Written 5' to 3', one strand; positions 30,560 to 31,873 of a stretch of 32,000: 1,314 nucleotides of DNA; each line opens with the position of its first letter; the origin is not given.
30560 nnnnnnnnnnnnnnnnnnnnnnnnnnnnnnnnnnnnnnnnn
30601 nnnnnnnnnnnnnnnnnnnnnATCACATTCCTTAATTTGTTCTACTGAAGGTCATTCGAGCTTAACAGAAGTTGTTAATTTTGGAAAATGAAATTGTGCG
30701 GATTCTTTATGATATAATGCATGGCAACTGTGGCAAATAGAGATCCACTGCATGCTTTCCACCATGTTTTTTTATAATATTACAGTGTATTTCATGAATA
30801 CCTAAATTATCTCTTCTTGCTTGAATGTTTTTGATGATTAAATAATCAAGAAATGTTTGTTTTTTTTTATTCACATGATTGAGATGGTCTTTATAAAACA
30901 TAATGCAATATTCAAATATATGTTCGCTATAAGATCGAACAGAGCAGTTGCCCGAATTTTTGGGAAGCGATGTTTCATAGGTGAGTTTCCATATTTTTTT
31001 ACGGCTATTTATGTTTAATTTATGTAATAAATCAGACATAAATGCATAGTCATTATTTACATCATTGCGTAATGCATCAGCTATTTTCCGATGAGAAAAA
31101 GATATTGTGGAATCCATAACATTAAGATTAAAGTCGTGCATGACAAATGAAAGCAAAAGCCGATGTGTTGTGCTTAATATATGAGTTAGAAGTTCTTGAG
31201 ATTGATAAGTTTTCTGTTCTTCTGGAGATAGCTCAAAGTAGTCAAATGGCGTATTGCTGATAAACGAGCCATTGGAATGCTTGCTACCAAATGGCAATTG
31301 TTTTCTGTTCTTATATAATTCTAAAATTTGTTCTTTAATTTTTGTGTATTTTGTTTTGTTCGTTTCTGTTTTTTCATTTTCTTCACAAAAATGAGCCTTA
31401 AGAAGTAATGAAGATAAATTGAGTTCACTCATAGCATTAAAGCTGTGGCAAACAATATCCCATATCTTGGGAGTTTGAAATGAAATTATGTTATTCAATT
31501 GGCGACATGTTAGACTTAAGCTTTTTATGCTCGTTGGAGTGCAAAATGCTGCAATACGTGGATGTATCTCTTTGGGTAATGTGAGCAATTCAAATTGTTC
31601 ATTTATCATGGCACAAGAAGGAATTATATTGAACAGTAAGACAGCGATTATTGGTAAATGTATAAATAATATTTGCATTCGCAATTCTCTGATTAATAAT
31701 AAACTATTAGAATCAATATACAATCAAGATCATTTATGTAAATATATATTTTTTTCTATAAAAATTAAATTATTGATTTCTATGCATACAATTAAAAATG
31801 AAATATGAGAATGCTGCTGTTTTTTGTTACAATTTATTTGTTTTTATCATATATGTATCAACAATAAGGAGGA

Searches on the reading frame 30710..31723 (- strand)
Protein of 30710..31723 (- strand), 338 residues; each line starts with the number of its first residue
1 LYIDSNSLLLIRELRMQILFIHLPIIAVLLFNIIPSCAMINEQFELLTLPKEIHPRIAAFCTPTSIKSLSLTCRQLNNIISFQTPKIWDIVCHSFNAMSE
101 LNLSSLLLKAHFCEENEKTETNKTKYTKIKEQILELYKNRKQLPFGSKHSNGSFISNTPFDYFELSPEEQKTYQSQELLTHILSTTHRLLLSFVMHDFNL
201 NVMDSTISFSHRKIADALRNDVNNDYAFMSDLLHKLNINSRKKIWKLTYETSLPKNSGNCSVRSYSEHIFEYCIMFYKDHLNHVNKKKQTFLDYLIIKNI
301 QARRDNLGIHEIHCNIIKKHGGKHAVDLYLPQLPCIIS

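Call 51: find_encoding_contigs(protein=window:30710-31723:-, flank=10000, max_places=3)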
Protein seq(338 aa) (338 aa): 1 contig read that carries it; 1 place shown.
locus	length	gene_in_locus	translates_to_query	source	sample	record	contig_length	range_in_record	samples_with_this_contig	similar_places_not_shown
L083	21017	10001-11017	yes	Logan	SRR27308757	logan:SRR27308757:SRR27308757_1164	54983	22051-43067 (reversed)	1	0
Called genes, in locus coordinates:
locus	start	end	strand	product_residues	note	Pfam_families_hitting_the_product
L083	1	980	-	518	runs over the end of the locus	-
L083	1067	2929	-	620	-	-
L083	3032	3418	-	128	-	-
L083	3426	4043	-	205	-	PF01066:CDP-OH_P_transf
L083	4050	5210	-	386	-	PF03054:tRNA_Me_trans, PF20259:tRNA_Me_trans_M, PF20258:tRNA_Me_trans_C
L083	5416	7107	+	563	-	PF02683:DsbD_TM, PF13386:DsbD_2, PF00578:AhpC-TSA, PF08534:Redoxin, PF13905:Thioredoxin_8, PF17991:Thioredoxin_10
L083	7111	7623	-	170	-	PF03167:UDG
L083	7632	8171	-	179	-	PF04343:DUF488, PF22751:DUF488-N3a (faint)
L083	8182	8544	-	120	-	PF07883:Cupin_2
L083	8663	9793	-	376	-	PF12796:Ank_2 (weak), PF13637:Ank_4 (faint), PF00023:Ank (faint), PF13606:Ank_3 (faint), PF13857:Ank_5 (faint), PF12796:Ank_2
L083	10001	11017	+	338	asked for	-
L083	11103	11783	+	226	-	PF01618:MotA_ExbB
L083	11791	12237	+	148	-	PF02472:ExbD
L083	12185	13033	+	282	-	PF13103:TonB_2 (weak)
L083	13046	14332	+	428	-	PF25174:Beta-prop_THOC3 (faint), PF26550:Tricorn_2nd, PF26549:Tricorn_N (weak)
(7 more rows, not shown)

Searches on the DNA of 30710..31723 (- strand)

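Call 52: search_with_rna_model(model_id=R1, sources=[L083, L001], max_evalue=1, show_alignments=0)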
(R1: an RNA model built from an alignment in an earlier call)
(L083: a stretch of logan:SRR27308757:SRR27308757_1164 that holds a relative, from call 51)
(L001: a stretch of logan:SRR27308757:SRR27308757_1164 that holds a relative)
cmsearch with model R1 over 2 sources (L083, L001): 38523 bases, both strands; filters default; matches with E-value up to 1: 7.
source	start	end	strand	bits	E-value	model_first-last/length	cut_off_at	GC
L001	8158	8200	+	44.2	1.7e-11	1-43/43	no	0.49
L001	5029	5068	-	31.7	1.1e-07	1-43/43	no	0.47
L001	6527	6570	+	30.6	2.5e-07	1-43/43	no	0.45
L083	5190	5262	-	26.3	5.1e-06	1-43/43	no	0.47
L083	12363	12404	-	25.3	1e-05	1-43/43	no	0.5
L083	4062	4134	+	19.7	0.00053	1-43/43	no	0.48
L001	8773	8815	+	14.9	0.016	1-43/43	no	0.53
